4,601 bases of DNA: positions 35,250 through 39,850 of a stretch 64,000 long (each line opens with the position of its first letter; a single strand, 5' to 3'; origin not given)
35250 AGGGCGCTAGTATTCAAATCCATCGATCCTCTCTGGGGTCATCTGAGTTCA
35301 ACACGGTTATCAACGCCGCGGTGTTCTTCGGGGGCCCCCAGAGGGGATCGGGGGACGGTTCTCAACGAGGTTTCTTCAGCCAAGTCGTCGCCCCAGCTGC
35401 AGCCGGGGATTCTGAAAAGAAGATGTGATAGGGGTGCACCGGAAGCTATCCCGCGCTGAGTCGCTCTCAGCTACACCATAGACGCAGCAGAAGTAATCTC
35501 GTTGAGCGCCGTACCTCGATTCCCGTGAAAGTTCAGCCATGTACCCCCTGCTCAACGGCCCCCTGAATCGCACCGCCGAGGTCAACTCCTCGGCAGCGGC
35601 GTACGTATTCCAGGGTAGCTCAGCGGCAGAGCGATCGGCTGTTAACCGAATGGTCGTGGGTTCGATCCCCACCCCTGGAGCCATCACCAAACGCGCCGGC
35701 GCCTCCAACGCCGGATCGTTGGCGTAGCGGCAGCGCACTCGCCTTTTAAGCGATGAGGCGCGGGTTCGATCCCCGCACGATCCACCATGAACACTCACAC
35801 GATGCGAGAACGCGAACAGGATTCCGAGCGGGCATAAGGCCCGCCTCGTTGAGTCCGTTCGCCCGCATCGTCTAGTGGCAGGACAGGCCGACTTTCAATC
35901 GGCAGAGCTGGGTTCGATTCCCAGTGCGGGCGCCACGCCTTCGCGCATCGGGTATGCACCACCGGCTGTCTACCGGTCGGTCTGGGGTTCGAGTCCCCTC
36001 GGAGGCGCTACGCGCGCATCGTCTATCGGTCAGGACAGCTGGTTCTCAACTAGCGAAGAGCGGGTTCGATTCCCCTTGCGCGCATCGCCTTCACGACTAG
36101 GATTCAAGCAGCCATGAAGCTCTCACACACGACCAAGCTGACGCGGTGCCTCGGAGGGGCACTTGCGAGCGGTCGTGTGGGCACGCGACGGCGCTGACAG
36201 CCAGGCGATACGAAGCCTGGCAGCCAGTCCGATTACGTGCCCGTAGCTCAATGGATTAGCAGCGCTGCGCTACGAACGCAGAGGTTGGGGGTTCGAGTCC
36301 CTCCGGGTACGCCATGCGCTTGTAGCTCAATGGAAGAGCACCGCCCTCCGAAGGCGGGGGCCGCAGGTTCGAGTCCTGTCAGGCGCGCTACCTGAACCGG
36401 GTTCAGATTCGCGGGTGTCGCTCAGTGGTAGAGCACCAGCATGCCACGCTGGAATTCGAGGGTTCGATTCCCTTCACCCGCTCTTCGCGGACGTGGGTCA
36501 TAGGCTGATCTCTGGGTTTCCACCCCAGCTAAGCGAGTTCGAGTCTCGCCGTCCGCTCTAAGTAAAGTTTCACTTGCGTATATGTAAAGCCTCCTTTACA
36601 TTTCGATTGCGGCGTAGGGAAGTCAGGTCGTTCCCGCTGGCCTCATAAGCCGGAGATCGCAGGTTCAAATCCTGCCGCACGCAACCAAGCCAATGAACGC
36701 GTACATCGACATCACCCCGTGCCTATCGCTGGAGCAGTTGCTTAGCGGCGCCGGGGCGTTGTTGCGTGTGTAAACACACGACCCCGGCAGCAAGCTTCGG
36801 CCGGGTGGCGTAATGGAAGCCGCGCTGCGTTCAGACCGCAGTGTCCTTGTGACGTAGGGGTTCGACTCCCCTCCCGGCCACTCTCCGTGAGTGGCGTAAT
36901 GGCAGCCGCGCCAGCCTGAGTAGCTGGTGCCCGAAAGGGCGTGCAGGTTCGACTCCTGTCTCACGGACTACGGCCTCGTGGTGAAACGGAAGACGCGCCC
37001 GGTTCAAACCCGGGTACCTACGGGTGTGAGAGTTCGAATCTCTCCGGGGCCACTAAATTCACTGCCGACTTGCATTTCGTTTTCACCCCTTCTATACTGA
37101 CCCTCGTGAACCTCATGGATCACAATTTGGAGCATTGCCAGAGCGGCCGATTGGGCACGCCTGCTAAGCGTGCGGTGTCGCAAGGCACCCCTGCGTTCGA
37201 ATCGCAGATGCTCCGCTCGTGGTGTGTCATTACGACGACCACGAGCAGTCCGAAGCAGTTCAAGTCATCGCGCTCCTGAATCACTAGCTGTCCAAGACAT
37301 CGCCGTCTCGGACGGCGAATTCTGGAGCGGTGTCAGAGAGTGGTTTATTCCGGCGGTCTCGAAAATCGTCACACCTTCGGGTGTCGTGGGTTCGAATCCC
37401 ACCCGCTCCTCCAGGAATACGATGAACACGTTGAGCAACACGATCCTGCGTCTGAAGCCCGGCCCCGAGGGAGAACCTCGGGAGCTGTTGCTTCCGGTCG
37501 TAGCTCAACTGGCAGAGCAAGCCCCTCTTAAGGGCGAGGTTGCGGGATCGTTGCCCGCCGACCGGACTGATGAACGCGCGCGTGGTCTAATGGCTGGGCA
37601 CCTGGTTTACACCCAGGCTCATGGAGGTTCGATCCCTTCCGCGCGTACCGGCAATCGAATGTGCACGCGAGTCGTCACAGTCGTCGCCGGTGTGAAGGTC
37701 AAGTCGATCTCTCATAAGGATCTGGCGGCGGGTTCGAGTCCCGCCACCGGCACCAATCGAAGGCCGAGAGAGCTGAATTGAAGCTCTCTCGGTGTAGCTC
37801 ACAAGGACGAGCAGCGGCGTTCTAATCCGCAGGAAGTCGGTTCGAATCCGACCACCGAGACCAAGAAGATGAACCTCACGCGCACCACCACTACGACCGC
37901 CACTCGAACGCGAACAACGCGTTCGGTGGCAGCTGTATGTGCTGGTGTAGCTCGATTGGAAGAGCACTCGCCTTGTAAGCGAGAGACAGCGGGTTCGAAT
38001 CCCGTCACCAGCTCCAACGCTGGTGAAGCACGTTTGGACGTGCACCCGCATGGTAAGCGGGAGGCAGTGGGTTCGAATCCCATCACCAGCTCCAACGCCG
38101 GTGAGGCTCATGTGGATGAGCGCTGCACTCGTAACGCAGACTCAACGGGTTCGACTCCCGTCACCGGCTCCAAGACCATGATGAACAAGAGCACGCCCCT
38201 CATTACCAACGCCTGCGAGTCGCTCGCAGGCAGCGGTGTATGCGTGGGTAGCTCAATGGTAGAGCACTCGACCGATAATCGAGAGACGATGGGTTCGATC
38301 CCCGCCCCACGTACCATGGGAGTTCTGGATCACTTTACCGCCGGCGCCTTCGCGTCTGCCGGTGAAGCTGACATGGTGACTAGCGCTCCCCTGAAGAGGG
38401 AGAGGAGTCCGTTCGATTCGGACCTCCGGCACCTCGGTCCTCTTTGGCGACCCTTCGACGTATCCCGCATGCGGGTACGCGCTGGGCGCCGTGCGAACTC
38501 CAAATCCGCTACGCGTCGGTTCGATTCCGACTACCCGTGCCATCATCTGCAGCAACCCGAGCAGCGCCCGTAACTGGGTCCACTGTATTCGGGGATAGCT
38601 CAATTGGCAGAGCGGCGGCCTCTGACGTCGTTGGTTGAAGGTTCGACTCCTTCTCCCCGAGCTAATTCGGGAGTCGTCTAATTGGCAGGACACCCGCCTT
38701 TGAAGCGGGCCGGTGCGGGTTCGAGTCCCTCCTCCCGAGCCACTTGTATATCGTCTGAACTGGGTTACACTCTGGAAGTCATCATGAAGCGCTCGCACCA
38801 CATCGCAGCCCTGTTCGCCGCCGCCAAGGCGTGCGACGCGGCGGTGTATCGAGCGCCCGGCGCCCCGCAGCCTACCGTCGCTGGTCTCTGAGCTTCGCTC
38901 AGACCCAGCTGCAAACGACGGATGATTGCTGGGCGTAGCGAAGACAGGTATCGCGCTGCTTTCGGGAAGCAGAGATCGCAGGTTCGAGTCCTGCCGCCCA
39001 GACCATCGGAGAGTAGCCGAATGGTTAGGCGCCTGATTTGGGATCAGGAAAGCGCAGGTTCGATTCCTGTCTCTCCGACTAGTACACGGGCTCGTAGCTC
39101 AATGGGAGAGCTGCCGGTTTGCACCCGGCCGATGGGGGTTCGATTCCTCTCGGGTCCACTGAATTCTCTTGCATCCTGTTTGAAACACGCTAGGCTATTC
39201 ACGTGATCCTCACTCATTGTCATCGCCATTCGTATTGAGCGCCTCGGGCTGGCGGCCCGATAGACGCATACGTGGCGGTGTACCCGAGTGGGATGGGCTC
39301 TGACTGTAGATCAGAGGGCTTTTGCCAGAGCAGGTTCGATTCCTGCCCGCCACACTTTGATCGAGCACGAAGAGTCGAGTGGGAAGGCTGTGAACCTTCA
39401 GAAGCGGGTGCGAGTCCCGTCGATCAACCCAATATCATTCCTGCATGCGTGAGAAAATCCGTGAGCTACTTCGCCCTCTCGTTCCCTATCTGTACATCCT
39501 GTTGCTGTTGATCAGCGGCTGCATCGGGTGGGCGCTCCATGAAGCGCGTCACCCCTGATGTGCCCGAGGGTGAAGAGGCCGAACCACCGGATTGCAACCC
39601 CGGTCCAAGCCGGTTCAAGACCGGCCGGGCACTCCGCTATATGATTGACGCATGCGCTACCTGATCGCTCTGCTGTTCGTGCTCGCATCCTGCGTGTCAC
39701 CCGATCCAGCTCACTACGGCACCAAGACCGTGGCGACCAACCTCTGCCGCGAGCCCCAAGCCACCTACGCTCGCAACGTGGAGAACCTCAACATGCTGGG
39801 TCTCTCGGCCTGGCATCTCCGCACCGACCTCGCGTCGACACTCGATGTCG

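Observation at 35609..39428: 32-gene tRNA island decoding 19 amino acids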

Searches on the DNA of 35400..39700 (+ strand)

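Call 5: search_dna_similar(query=window:35400-39700:+, collection=phages, mode=near, max_rows=30)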
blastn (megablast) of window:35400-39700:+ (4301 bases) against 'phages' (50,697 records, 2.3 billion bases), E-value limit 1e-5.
Records with a match: 43; places in all: 43; records where one place covers at least 80% of the query: 0.
Best place of each record, by identity: 90-95% 19; 80-90% 24.
By first word of the organism name: Aeromonas 38; Achromobacter 2; Stenotrophomonas 2; Caudoviricetes 1.
By host as written in the record: Aeromonas salmonicida 11; Aeromonas hydrophila BIOTECH 10089 11; Aeromonas hydrophila 4; Achromobacter sp. 2; - 2; Stenotrophomonas maltophilia 2; Aeromonas salmonicida subsp. salmonicida 2; Aeromonas salmonicida M15879-11 2; and 7 more.
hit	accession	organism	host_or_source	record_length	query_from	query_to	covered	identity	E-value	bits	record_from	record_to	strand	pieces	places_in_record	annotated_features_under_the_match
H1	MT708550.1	Achromobacter phage Mano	Achromobacter sp.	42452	214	276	1%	88.9%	2e-11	79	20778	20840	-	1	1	tRNA-Lys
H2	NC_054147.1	Achromobacter phage Mano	Achromobacter sp.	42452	214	276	1%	88.9%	2e-11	79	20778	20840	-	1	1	tRNA-Lys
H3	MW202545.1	Caudoviricetes sp.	Manatee Spring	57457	2547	2603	1%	87.7%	4e-8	68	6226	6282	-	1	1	none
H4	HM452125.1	Aeromonas phage phiAS4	Aeromonas salmonicida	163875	2850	2903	1%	91.1%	9e-10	73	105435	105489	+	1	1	none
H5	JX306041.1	Stenotrophomonas phage IME13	Stenotrophomonas maltophilia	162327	2850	2903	1%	91.1%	9e-10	73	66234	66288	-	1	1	tRNA-Ile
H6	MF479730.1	Aeromonas phage AS-gz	Aeromonas salmonicida subsp. salmonicida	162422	2850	2903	1%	91.1%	9e-10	73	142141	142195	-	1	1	none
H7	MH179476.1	Aeromonas phage 50AhydR13PP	Aeromonas hydrophila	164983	2850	2903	1%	91.1%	9e-10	73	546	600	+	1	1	none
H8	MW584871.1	Aeromonas phage vB_AsM_ZHF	Aeromonas salmonicida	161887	2850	2903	1%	91.1%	9e-10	73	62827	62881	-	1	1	none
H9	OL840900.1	Aeromonas phage AhMtk13a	Aeromonas hydrophila GW3-10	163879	2850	2903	1%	91.1%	9e-10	73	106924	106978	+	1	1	tRNA-Ile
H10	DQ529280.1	Aeromonas phage 25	-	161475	2850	2903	1%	91.1%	9e-10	73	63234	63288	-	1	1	tRNA-Ile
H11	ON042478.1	Aeromonas phage AhFM11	hypervirulent Aeromonas hydrophila Hyp ...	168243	2850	2903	1%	91.1%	9e-10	73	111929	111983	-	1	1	tRNA-Ile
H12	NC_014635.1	Aeromonas phage phiAS4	Aeromonas salmonicida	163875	2850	2903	1%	91.1%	9e-10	73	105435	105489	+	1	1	none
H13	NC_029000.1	Stenotrophomonas phage IME13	Stenotrophomonas maltophilia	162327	2850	2903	1%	91.1%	9e-10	73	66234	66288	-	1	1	tRNA-Ile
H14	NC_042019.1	Aeromonas phage AS-gz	Aeromonas salmonicida subsp. salmonicida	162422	2850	2903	1%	91.1%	9e-10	73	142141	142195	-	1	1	none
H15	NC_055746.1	Aeromonas phage 50AhydR13PP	Aeromonas hydrophila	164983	2850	2903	1%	91.1%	9e-10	73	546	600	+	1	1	none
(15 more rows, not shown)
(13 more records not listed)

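Call 28: search_rna_families(source=window, start=39345, end=39650, threshold=evalue, max_evalue=10, show_alignments=4)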
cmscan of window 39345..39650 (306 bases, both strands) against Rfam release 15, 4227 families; matches with E-value up to 10: 3.
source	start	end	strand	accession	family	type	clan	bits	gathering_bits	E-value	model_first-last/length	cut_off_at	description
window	39560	39633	+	RF00005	tRNA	Gene; tRNA;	CL00001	37.3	29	1.5e-06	1-71/71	no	tRNA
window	39535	39582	+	RF01307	sR55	Gene; snRNA; snoRNA; CD-box;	-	14.1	35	0.72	1-65/65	no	Small nucleolar RNA sR55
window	39593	39631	-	RF00671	mir-138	Gene; miRNA;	-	13.5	50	4.4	1-78/78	no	mir-138 microRNA precursor family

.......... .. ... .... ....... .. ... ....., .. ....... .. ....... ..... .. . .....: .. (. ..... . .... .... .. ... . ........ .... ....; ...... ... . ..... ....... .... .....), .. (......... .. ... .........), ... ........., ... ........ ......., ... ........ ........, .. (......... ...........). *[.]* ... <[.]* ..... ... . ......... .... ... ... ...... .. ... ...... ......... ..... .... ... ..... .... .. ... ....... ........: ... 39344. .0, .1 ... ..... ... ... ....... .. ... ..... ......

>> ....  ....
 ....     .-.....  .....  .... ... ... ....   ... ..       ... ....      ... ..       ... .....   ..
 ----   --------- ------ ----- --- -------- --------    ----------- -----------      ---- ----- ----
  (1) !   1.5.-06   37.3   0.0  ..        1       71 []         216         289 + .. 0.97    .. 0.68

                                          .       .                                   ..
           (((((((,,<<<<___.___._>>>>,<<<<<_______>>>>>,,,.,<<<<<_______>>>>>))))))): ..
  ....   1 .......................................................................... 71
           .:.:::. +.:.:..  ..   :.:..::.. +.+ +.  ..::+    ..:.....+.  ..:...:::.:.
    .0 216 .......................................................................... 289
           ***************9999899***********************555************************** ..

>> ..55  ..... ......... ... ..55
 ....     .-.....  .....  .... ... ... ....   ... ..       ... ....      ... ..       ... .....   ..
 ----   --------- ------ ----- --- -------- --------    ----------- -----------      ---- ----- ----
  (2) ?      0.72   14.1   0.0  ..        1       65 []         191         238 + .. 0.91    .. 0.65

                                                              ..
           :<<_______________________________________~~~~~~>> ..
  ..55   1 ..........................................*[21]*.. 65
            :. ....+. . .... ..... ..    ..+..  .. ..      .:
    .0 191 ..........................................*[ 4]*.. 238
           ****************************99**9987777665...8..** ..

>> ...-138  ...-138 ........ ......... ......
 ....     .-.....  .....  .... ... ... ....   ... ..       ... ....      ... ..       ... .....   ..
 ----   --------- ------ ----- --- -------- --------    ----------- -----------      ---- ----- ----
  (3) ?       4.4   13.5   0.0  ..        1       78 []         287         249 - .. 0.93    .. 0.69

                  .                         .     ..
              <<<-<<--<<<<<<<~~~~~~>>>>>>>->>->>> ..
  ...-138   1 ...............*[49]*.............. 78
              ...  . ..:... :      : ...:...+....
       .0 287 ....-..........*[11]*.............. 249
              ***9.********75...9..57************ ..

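Call 58: build_rna_model(alignment_id=A2, structure=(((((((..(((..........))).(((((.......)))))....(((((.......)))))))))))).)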
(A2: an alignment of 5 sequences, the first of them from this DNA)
Model R1 built from alignment A2 (5 sequences, 72 columns); structure: as given.
model positions 72; base pairs 20; branch points 2; effective number of sequences 1.5; information 0.783 bits per position. Calibrated on 0.2 Mb of random sequence (short: E-values are rough).
structure used (alignment columns):
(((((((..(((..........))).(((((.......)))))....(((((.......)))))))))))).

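Call 59: search_with_rna_model(model_id=R1, sources=[window, L001, L003, L008, L012, L013, L015, L016, L018, L023, L024, L025, L026, L027, L028, L029, L030, L031, L032], max_evalue=1)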
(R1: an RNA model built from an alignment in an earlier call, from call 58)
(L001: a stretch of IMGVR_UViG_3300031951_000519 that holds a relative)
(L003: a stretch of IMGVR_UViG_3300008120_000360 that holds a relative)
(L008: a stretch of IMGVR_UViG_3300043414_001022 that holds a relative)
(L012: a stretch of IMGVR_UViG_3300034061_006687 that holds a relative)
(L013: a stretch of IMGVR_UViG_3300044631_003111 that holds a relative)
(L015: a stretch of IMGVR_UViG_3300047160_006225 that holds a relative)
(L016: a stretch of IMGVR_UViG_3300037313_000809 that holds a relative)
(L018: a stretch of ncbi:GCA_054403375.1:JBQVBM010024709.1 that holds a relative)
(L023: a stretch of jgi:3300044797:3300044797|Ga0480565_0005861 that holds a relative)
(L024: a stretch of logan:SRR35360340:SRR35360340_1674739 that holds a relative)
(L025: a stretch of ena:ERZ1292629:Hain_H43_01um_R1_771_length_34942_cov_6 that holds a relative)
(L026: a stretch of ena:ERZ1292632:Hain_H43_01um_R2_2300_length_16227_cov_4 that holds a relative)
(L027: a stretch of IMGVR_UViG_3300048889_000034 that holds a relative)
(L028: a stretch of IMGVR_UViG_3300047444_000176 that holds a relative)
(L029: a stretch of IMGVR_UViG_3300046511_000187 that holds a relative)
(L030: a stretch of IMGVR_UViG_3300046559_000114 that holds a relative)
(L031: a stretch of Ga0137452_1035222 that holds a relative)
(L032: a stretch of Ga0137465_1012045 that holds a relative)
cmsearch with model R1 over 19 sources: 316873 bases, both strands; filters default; matches with E-value up to 1: 23.
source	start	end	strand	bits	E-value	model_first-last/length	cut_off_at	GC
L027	7419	7490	+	97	5.5e-26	1-72/72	no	0.62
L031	409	480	-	96.9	6.1e-26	1-72/72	no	0.67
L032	928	999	-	96.9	6.1e-26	1-72/72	no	0.67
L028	5260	5331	+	96.2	9.7e-26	1-72/72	no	0.62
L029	9045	9116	+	96.2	9.7e-26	1-72/72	no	0.62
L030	12564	12635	-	96.2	9.7e-26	1-72/72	no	0.62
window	39357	39428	+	94.8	2.6e-25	1-72/72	no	0.57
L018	12377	12448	+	94.3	3.6e-25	1-72/72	no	0.61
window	39560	39633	+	44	4.3e-10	1-72/72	no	0.68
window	36487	36557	+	36.7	6.6e-08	1-72/72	no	0.62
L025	19985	20055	+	29.8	8.2e-06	1-72/72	no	0.56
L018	11367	11438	+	29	1.4e-05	1-72/72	no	0.62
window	38667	38739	+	27.4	4.3e-05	1-72/72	no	0.66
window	39272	39354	+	26.5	8e-05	1-72/72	no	0.6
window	35861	35932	+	25.6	0.00015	1-72/72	no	0.64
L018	12295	12374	+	13.4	0.64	1-72/72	no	0.65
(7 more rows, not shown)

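Call 66: search_rna_families(source=window, start=37115, end=37230, threshold=evalue, max_evalue=10, show_alignments=1)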
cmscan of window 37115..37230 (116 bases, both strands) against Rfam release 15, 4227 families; matches with E-value up to 10: 5.
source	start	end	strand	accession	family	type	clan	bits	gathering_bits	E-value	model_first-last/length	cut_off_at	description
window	37129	37214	+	RF01852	tRNA-Sec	Gene; tRNA;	CL00001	31.2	47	5.9e-05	1-91/91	no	Selenocysteine transfer RNA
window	37165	37214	+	RF01684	mascRNA-menRNA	Gene;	-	17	42.5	0.24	1-56/56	no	MALAT1-associated small cytoplasmic RNA/MEN beta RNA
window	37157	37210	-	RF01668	P10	Gene; sRNA;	-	10.3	37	5.5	1-72/72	no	Pseudomonas sRNA P10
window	37115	37230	+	RF02223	sX4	Gene; sRNA;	-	8.3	70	8.6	1-121/167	3'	Proteobacterial sRNA sX4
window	37210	37230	-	RF01128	sR43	Gene; snRNA; snoRNA; CD-box;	-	7.6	45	7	35-56/56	5'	Small nucleolar RNA sR42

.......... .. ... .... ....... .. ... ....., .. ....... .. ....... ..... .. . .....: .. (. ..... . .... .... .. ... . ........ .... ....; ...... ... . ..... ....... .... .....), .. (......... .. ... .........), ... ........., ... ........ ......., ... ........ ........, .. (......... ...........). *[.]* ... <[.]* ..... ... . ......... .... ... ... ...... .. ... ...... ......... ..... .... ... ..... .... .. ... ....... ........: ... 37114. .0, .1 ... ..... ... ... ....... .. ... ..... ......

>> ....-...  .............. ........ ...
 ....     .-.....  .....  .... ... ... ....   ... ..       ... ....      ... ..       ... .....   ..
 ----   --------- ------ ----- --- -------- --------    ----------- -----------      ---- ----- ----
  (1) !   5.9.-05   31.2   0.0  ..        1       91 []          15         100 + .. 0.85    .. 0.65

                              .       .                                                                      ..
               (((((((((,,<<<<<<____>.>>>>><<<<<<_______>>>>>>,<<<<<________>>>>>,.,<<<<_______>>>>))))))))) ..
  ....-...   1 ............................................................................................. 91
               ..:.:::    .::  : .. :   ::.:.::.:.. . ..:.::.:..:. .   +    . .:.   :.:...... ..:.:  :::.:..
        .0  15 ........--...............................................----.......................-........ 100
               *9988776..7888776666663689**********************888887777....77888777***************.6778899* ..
